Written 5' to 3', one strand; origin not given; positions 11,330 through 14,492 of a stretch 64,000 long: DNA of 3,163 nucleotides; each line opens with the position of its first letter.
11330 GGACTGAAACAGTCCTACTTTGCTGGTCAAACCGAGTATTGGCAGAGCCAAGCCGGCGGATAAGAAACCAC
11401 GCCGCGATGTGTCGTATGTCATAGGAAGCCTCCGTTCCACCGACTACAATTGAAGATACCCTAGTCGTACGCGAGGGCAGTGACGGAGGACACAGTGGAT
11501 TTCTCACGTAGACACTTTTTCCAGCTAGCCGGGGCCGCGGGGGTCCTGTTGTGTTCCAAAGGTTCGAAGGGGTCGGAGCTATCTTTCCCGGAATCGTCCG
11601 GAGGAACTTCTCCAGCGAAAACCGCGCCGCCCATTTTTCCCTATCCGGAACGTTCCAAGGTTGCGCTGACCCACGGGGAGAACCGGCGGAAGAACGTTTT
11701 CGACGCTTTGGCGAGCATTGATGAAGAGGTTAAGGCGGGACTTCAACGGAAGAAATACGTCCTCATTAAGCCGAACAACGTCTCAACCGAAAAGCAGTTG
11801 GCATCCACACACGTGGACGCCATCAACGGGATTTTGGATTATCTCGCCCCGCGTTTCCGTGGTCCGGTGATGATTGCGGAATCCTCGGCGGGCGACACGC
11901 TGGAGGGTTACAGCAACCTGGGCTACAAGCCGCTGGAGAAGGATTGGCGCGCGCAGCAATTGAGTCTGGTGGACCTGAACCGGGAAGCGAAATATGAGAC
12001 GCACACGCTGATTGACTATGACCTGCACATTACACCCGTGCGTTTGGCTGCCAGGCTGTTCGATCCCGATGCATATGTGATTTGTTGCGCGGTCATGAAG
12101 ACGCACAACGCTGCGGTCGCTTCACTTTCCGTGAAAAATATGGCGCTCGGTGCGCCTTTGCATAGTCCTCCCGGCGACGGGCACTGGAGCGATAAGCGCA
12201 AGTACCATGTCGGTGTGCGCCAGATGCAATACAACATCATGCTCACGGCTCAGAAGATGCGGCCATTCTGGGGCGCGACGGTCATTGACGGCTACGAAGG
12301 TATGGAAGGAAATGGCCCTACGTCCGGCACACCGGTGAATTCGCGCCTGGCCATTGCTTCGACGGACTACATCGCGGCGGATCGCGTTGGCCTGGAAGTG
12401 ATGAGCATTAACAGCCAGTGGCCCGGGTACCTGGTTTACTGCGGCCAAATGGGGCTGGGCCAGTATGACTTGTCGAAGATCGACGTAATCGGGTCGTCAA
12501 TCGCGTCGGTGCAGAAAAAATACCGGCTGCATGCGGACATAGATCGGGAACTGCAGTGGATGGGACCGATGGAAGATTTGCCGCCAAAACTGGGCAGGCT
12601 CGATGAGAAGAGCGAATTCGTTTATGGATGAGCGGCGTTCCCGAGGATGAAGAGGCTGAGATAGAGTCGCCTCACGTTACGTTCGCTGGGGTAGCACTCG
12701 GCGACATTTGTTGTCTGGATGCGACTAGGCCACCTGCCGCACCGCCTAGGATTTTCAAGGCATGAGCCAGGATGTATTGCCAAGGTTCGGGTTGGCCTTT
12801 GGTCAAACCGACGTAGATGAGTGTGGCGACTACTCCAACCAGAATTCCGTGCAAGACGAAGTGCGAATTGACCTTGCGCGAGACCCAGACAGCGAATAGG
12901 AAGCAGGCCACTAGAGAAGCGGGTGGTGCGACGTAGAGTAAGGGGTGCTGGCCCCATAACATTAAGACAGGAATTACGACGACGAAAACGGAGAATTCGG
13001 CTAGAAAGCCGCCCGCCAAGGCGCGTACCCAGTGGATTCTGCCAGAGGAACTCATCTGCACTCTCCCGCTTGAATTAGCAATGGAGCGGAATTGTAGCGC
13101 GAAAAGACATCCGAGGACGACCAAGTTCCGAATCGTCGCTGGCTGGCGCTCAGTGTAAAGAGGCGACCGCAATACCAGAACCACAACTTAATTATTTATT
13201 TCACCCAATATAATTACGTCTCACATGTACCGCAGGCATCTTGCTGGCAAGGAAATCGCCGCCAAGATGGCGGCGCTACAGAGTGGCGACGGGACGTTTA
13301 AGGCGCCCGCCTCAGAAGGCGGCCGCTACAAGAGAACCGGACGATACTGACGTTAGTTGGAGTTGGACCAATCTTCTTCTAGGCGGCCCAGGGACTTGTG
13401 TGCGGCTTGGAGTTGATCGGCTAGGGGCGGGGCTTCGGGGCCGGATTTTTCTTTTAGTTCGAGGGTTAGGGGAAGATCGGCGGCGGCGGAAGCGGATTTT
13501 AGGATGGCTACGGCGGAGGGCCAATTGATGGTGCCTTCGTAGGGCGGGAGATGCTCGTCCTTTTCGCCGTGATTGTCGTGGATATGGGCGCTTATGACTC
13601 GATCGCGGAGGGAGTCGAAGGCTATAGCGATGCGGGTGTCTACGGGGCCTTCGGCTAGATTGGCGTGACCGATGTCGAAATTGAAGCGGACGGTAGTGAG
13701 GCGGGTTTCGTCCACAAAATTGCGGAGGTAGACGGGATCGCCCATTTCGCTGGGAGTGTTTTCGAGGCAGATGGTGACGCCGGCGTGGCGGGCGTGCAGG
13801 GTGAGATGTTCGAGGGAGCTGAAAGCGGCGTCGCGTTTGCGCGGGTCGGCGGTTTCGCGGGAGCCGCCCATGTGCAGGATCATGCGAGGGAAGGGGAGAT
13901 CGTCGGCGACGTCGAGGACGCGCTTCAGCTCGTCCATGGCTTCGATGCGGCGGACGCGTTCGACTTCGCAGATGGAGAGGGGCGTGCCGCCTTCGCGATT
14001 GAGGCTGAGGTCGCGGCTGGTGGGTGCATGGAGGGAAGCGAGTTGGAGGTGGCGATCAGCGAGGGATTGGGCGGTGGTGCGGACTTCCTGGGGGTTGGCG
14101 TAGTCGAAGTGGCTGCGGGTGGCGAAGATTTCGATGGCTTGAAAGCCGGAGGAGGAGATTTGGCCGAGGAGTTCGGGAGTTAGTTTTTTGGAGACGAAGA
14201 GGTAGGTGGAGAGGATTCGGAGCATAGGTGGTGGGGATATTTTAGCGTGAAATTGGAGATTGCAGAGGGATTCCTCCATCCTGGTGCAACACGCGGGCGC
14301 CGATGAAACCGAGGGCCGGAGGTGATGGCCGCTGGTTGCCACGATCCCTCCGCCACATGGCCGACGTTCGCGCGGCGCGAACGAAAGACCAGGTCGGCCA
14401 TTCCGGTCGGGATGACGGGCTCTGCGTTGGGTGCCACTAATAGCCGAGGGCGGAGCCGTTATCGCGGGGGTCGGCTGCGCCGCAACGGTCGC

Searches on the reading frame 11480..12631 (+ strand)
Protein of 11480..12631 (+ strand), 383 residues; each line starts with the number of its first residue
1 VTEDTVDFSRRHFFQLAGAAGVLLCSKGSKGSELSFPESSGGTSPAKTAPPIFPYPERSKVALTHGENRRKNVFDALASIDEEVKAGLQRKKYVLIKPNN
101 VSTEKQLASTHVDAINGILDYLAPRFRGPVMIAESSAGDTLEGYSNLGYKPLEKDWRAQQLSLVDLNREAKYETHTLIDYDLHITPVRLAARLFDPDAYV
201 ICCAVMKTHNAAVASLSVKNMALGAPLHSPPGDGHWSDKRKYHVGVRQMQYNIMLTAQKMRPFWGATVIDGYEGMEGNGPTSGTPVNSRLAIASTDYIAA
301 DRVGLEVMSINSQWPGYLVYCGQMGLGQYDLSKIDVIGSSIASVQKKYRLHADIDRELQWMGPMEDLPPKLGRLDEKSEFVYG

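Call 64: search_protein_families(library=pfam, proteins=[window:11480-12631:+], max_evalue=0.00001)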
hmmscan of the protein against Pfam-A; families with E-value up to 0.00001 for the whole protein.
window:11480-12631:+ (383 aa): 1 family
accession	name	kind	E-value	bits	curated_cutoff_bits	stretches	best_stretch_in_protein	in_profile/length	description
PF04015.17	DUF362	-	7.5e-27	95.1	24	1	94-305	1-199/200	Domain of unknown function (DUF362)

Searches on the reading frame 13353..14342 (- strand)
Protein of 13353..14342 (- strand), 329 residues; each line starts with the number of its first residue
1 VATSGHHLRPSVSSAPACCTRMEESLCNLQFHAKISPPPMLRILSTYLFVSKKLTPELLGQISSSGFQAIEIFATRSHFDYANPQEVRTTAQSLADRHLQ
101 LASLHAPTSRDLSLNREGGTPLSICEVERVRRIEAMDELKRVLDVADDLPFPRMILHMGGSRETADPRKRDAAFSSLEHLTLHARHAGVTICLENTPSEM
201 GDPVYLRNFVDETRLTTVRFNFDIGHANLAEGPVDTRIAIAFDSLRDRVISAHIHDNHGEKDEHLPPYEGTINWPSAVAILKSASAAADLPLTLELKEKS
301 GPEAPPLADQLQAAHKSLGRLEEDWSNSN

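Call 64: search_protein_families(library=pfam, proteins=[window:13353-14342:-], max_evalue=0.00001)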
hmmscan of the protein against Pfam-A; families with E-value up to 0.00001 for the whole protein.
window:13353-14342:- (329 aa): 1 family
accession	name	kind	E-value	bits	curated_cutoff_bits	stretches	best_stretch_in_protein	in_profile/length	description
PF01261.30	AP_endonuc_2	-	4.5e-26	92.5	31.1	1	62-308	4-240/249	Xylose isomerase-like TIM barrel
